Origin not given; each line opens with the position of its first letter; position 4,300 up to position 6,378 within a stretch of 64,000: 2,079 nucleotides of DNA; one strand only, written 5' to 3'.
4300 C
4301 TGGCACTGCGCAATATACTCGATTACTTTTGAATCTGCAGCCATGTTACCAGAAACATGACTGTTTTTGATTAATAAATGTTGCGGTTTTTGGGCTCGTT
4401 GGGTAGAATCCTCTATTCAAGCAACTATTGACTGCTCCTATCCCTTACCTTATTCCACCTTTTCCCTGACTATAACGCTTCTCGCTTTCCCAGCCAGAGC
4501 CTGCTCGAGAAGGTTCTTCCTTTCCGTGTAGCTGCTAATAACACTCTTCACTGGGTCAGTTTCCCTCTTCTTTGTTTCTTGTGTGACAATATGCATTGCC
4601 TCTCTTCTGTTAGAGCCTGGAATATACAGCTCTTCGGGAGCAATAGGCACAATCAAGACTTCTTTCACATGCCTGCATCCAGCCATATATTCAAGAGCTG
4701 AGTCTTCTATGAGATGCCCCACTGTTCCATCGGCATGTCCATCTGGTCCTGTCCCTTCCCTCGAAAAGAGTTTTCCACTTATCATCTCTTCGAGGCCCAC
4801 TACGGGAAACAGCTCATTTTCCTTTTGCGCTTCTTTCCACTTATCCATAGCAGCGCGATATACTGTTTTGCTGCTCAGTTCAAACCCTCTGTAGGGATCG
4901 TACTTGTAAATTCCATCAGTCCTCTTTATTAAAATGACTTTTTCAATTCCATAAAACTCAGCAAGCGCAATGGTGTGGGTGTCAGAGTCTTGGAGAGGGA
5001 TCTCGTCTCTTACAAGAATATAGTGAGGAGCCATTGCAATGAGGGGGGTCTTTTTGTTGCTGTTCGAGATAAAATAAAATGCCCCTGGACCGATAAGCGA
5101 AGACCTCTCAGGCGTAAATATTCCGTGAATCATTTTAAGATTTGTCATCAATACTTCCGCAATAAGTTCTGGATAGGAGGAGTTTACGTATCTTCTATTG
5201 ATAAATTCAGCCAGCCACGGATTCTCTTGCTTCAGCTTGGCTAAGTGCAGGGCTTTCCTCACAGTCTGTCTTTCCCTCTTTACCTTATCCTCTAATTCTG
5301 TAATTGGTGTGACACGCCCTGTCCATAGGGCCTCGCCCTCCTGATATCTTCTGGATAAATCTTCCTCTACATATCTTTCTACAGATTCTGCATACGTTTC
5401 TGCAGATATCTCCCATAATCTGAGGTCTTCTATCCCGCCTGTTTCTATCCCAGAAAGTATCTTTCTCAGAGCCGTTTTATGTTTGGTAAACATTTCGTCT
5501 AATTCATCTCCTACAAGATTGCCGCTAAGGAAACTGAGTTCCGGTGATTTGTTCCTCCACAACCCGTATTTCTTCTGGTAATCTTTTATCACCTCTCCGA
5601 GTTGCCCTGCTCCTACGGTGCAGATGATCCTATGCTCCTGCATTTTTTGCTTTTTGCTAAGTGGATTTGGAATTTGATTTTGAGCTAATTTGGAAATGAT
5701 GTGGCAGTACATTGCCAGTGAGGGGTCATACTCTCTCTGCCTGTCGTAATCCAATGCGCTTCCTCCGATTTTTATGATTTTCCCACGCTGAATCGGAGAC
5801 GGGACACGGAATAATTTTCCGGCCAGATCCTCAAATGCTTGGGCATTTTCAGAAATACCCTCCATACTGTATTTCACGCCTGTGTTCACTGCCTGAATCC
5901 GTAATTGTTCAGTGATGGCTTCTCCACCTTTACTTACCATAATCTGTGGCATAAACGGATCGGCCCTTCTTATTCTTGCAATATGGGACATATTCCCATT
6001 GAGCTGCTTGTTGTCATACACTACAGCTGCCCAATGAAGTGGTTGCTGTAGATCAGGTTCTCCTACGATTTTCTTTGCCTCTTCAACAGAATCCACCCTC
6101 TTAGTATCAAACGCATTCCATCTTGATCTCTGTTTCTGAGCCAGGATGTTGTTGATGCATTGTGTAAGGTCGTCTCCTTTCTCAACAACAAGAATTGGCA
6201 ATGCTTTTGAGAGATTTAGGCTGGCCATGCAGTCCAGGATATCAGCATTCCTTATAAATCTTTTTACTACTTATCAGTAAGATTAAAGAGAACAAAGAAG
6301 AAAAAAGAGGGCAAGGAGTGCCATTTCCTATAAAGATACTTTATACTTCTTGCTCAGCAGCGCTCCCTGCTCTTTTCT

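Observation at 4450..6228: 592-aa amino-acid-kinase-fold protein with large insertions and a novel N-terminal domain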

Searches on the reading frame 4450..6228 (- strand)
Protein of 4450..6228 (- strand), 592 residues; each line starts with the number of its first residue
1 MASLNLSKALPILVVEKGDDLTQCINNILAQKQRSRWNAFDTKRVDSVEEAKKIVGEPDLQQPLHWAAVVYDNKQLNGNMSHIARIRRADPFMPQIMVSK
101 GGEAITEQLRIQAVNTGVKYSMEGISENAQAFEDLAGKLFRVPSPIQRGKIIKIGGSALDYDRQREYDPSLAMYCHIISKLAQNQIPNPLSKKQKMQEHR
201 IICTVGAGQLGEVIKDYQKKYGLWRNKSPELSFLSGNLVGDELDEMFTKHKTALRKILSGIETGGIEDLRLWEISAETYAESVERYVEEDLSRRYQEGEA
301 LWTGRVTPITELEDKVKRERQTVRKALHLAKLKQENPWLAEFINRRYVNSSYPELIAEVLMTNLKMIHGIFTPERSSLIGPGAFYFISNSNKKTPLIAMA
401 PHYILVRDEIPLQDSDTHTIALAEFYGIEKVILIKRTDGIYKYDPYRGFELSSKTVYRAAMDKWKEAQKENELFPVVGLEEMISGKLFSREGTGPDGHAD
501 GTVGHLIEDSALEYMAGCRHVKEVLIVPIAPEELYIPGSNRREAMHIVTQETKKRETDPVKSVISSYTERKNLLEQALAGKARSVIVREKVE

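Call 5: search_protein_families(library=pfam, proteins=[window:4450-6228:-], max_evalue=1)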
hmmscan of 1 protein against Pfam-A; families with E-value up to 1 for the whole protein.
window:4450-6228:- (592 aa): 1 family
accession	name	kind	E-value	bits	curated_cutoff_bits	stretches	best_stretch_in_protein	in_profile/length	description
PF00696.33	AA_kinase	-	1e-06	29.1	24.9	2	151-224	4-57/234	Amino acid kinase family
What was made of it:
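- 5803..6207 (-): N-terminal pseudo-receiver (CheY-like, (beta-alpha)5) domain, aa 8-142. At the CheY positions D12/D13/D57/T87/K109 it carries E/K/D72/G/none. No Pfam Response_reg hit (call 5).
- On Amino acid kinase superfamily (Pfam PF00696): 29.1 bits against a cut-off of 24.9, E 1e-6 (call 5).
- On Response-regulator receiver domain (PF00072): There is no Pfam Response_reg hit (call 5).
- Checked: Pfam PF00696 gives E 1e-6 and 29.1 bits against a gathering cut-off of 24.9 (call 5).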

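Call 6: search_protein_families(library=ncbifam, proteins=[window:4450-6228:-], max_evalue=1)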
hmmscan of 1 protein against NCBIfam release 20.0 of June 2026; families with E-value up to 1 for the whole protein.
window:4450-6228:- (592 aa): 1 family
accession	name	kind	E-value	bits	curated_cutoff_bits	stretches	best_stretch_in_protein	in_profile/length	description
NF040622.1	MfnE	equivalog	0.00092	19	300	1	186-246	17-77/211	[5-(aminomethyl)furan-3-yl]methyl phosphate kinase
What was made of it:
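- On MfnE (NF040622): 19 bits, E 9e-4 (call 6).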

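Call 7: search_solved_structures(query=window:4450-6228:-, max_evalue=1, show_alignments=3)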
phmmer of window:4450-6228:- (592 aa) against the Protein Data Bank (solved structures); distinct sequences matched with E-value up to 1: 0.
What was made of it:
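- Tried and rejected: Direct sequence search of the protein against PDB: no hits (call 7).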

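Call 8: find_homologous_proteins(query=window:4450-6228:-)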
Query window:4450-6228:- (592 aa): 30 proteins with E <= 0.001 among 8000 candidates.
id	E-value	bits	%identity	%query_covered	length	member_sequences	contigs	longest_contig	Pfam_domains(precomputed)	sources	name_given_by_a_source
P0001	0.0e+0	1332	100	100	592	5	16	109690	PF00696.34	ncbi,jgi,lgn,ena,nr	ncbi:MAG TPA: hypothetical protein VJB08_02760 [Candidatus Nanoarchaeia archaeon]|nr:hypothetical pr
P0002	3.8e-107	377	53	40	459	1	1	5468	-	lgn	-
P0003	1.7e-106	375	53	41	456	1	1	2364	PF00696.34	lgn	-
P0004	2.1e-105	372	50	41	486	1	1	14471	PF00696.34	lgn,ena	-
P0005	2.8e-105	371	44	58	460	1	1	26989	PF00696.34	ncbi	-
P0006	1.4e-82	296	36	85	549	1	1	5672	PF00696.34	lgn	-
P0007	1.6e-79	286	46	41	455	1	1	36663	PF00696.34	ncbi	-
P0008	2.0e-79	286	48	43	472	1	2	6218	PF00696.34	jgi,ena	-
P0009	7.6e-77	277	44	47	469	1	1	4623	PF00696.34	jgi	-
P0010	2.2e-74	269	47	42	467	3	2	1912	PF00696.34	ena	-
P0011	1.2e-72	264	48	42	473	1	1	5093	PF00696.34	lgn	-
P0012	2.7e-72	262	48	41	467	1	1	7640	PF00696.34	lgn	-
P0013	9.8e-72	261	45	42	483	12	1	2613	PF00696.34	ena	-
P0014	5.2e-71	258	44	37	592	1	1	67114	PF00696.34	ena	-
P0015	2.7e-70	256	46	42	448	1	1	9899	PF00696.34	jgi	jgi:uridylate kinase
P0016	6.9e-68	248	41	59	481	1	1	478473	PF00696.34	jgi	jgi:isopentenyl phosphate kinase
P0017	1.4e-67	247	46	40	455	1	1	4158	PF00696.34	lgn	-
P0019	7.6e-65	238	46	41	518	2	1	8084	PF00696.34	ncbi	-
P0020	1.2e-64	237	46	40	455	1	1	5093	PF00696.34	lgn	-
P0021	5.3e-64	235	50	38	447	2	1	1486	PF00696.34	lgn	-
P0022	1.3e-62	230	40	47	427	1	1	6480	PF00696.34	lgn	-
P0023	5.3e-60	222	46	34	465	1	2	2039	PF00696.34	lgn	-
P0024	1.3e-59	221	45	42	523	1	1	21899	PF00696.34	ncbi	-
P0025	2.4e-59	220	46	40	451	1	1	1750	PF00696.34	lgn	-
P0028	4.2e-55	206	43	42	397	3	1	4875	PF00696.34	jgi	jgi:uridylate kinase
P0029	9.2e-54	201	43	43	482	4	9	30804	-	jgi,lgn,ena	-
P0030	4.0e-53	199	44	42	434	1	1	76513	PF00696.34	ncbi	-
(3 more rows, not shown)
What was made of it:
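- JGI pipelines label some members 'uridylate kinase' or 'isopentenyl phosphate kinase' (call 8).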

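Call 13: search_solved_structures(query=A1, max_evalue=1, show_alignments=3)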
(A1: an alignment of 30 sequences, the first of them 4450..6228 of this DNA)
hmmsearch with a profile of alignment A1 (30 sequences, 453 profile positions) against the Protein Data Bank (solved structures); distinct sequences matched with E-value up to 1: 67 (the best 60 are shown).
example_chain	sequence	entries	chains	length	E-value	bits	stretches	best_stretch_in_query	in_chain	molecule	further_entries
2bri_A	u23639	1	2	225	0.0031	19.4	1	181-322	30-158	URIDYLATE KINASE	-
2bmu_A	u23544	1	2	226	0.0032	19.4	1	181-322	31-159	URIDYLATE KINASE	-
2ji5_A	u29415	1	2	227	0.0034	19.3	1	181-322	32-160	URIDYLATE KINASE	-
2brx_A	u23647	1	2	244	0.0041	19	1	181-322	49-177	URIDYLATE KINASE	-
6h74_B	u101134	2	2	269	0.0053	18.6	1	285-314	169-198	Molybdenum storage protein subunit beta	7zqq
4f6t_B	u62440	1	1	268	0.0053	18.6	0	285-314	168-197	Molybdenum storage protein subunit beta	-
6gu5_B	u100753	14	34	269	0.0054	18.6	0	285-314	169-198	Molybdenum storage protein subunit beta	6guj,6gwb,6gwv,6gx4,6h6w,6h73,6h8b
2ogx_B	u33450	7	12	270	0.0054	18.6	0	285-314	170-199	Molybdenum storage protein subunit beta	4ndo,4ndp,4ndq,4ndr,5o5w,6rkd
4rgw_A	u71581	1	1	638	0.008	18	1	107-204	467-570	Transcription initiation factor TFIID subunit 1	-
3fft_A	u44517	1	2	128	0.01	17.7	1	7-135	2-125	Chemotaxis protein cheY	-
3ffx_A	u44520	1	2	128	0.016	17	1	7-135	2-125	Chemotaxis protein cheY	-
6yt3_B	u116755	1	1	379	0.017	16.9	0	285-314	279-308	Thioredoxin,Molybdenum storage protein subunit beta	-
3rvj_A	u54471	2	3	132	0.018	16.9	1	6-135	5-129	Chemotaxis protein CheY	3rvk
7f5t_A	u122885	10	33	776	0.021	16.7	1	140-315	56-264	Delta-1-pyrroline-5-carboxylate synthase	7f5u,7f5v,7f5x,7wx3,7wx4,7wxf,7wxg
3rvp_A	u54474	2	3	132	0.021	16.7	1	6-135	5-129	Chemotaxis protein CheY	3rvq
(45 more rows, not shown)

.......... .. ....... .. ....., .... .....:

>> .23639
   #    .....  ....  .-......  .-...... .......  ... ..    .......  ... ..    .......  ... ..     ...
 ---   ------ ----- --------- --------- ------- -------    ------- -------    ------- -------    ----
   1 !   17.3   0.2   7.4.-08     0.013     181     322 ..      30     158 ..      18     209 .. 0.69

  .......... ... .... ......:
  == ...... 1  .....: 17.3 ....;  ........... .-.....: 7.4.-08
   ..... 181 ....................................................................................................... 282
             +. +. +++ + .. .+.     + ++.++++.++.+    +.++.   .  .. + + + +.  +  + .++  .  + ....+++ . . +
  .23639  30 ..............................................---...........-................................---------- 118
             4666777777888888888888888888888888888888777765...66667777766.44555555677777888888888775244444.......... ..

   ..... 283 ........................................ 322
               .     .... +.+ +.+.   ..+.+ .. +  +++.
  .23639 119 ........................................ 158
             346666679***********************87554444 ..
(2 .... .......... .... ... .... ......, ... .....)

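Call 15: find_encoding_contigs(protein=P0016, flank=8000, max_places=2)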
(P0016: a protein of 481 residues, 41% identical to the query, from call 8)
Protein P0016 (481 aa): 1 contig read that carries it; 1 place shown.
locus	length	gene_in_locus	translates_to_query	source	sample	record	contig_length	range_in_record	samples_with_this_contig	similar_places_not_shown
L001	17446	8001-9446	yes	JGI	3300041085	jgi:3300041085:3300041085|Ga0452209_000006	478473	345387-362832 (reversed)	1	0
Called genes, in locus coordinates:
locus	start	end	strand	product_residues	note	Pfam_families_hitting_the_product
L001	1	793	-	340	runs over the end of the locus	-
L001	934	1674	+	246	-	PF00009:GTP_EFTU (faint), PF00350:Dynamin_N (faint), PF03193:RsgA_GTPase (weak), PF01926:MMR_HSR1, PF02421:FeoB_N (weak)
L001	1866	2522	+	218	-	PF01983:CofC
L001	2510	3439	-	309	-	-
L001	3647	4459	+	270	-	-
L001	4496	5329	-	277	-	-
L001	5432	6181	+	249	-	-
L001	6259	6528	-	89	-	-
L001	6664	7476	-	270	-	PF17914:HopA1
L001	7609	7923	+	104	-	-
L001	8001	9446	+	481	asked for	PF00696:AA_kinase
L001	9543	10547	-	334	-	PF00316:FBPase (weak), PF00459:Inositol_P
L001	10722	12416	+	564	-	PF03979:Sigma70_r1_1, PF00140:Sigma70_r1_2, PF04542:Sigma70_r2, PF04539:Sigma70_r3, PF04545:Sigma70_r4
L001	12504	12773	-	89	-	-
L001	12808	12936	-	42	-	-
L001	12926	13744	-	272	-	PF00520:Ion_trans, PF07885:Ion_trans_2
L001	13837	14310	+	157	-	-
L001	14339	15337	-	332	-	-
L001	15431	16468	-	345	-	-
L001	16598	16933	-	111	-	-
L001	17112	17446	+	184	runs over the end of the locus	-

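Call 16: find_encoding_contigs(protein=P0030, flank=8000, max_places=2)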
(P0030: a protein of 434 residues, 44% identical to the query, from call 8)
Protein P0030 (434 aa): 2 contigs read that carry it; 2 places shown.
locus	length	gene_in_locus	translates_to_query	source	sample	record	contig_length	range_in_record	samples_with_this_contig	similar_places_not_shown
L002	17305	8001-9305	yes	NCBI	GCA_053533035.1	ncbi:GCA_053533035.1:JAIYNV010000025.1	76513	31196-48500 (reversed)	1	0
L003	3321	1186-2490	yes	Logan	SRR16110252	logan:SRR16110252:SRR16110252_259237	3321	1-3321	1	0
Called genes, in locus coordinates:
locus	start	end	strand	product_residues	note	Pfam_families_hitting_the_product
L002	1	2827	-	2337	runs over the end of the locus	PF01471:PG_binding_1 (weak)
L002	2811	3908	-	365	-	-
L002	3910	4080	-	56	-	-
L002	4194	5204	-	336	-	PF02661:Fic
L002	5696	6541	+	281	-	PF00155:Aminotran_1_2, PF01041:DegT_DnrJ_EryC1, PF27296:MJ1341_C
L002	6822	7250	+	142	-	PF24441:DUF7560 (faint)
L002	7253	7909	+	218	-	-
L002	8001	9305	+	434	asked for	PF00696:AA_kinase (faint)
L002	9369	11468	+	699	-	PF00133:tRNA-synt_1, PF09334:tRNA-synt_1g, PF01406:tRNA-synt_1e (weak), PF01921:tRNA-synt_1f (weak), PF08264:Anticodon_1, PF19303:Anticodon_3, PF01588:tRNA_bind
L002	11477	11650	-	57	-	-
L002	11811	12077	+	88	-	-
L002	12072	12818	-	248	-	-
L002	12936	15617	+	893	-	-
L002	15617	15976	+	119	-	-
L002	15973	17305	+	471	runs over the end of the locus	-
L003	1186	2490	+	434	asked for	PF00696:AA_kinase (faint)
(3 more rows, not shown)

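Call 17: find_encoding_contigs(protein=P0014, flank=8000, max_places=2)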
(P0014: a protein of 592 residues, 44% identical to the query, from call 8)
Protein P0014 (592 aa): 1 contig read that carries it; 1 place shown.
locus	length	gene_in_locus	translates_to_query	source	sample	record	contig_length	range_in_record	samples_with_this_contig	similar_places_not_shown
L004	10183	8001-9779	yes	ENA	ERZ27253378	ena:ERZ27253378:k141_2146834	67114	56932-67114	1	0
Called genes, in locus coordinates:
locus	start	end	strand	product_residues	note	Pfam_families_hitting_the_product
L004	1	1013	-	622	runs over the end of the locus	PF00709:Adenylsucc_synt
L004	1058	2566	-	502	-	PF00478:IMPDH, PF00571:CBS, PF01070:FMN_dh, PF03060:NMO (weak)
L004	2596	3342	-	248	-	PF00705:PCNA_N, PF02747:PCNA_C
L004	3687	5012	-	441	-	PF00753:Lactamase_B, PF12706:Lactamase_B_2, PF22505:RNase_J_b_CASP, PF07521:RMMBL (faint)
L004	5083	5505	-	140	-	-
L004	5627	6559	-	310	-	PF04014:MazE_antitoxin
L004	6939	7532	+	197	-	-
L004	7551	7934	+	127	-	PF00072:Response_reg (weak)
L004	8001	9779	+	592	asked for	PF00696:AA_kinase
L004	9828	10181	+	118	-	?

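Call 19: find_encoding_contigs(protein=P0007, flank=8000, max_places=2)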
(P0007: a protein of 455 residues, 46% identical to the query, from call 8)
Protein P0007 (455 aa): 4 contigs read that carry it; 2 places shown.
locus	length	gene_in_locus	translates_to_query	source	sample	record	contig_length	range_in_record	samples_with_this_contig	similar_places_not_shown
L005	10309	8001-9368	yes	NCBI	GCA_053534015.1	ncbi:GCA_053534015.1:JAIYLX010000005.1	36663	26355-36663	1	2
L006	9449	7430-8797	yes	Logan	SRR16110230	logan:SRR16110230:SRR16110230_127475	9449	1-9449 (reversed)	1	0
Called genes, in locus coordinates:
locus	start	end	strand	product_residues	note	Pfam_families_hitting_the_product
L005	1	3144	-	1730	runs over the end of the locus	PF02463:SMC_N (weak), PF13304:AAA_21 (faint), PF14890:Intein_splicing, PF14528:LAGLIDADG_3, PF02463:SMC_N, PF06470:SMC_hinge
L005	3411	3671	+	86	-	PF05239:PRC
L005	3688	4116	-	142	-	PF00293:NUDIX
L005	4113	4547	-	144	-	-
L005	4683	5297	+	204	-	PF00293:NUDIX, PF19368:WHD_AraR (weak), PF21906:WHD_NrtR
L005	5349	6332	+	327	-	PF03215:Rad17 (faint), PF05496:RuvB_N, PF01078:Mg_chelatase (faint), PF00004:AAA, PF13177:DNA_pol3_delta2, PF08542:Rep_fac_C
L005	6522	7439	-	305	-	-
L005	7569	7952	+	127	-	PF00072:Response_reg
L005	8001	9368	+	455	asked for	PF00696:AA_kinase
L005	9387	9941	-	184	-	PF03350:UPF0114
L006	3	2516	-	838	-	?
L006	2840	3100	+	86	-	PF05239:PRC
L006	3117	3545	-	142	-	PF00293:NUDIX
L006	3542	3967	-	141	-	-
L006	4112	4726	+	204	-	PF00293:NUDIX, PF19368:WHD_AraR (weak), PF21906:WHD_NrtR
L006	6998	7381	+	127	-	PF00072:Response_reg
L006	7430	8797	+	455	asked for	PF00696:AA_kinase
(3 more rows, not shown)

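Call 20: find_encoding_contigs(protein=P0005, flank=8000, max_places=2)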
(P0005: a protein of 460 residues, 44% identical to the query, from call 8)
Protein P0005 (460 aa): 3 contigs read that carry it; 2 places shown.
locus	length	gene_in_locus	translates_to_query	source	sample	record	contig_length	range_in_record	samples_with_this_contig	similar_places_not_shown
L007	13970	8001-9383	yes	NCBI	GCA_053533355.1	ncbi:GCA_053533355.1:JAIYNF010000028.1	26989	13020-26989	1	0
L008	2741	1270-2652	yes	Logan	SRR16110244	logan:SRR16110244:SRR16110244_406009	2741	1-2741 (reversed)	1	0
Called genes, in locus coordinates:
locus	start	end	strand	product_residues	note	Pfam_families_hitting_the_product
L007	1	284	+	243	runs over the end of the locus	PF02463:SMC_N (weak), PF00005:ABC_tran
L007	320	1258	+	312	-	PF03320:FBPase_glpX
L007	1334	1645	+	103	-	-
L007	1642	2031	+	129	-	-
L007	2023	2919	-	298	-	PF09863:DUF2090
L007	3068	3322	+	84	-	PF13459:Fer4_15, PF13370:Fer4_13, PF12838:Fer4_7 (faint)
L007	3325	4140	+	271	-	PF01261:AP_endonuc_2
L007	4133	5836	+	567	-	PF01558:POR, PF01855:POR_N, PF02780:Transketolase_C, PF17147:PFOR_II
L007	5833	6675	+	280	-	PF02775:TPP_enzyme_C, PF12367:PFO_beta_C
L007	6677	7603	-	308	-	PF04014:MazE_antitoxin (weak)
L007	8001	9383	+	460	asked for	PF00696:AA_kinase (faint)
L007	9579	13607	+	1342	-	PF03477:ATP-cone, PF00317:Ribonuc_red_lgN, PF02867:Ribonuc_red_lgC, PF14890:Intein_splicing, PF14528:LAGLIDADG_3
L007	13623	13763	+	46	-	-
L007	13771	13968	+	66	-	?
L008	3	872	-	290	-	?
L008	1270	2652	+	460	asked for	PF00696:AA_kinase (faint)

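Call 23: search_protein_families(library=pfam, alignment_id=A1, max_evalue=0.1)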
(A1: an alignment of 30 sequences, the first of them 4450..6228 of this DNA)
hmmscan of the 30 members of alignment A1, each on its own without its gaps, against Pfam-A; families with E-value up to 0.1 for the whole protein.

A. member 1, window:4450-6228:- (592 aa): 1 family
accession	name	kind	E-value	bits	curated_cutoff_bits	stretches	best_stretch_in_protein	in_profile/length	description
PF00696.33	AA_kinase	-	1e-06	29.1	24.9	2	151-224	4-57/234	Amino acid kinase family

B. families by the number of members that match (of 30 scanned): 6 families
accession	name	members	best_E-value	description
PF00696.33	AA_kinase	29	1.5e-13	Amino acid kinase family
PF08515.17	TGF_beta_GS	1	0.014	Transforming growth factor beta type I GS-motif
PF05833.16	NFACT_N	1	0.023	NFACT N-terminal and middle domains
PF23309.1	DUF7083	1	0.037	Domain of unknown function (DUF7083)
PF10117.15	McrBC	1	0.042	McrBC 5-methylcytosine restriction system component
PF14473.11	RD3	1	0.091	RD3 protein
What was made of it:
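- On Amino acid kinase superfamily (Pfam PF00696): 29 of 30 homologues match, best E 1.5e-13 (call 23).
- Pfam AA_kinase is above threshold (call 5), and 29 of 30 homologues match (call 23).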
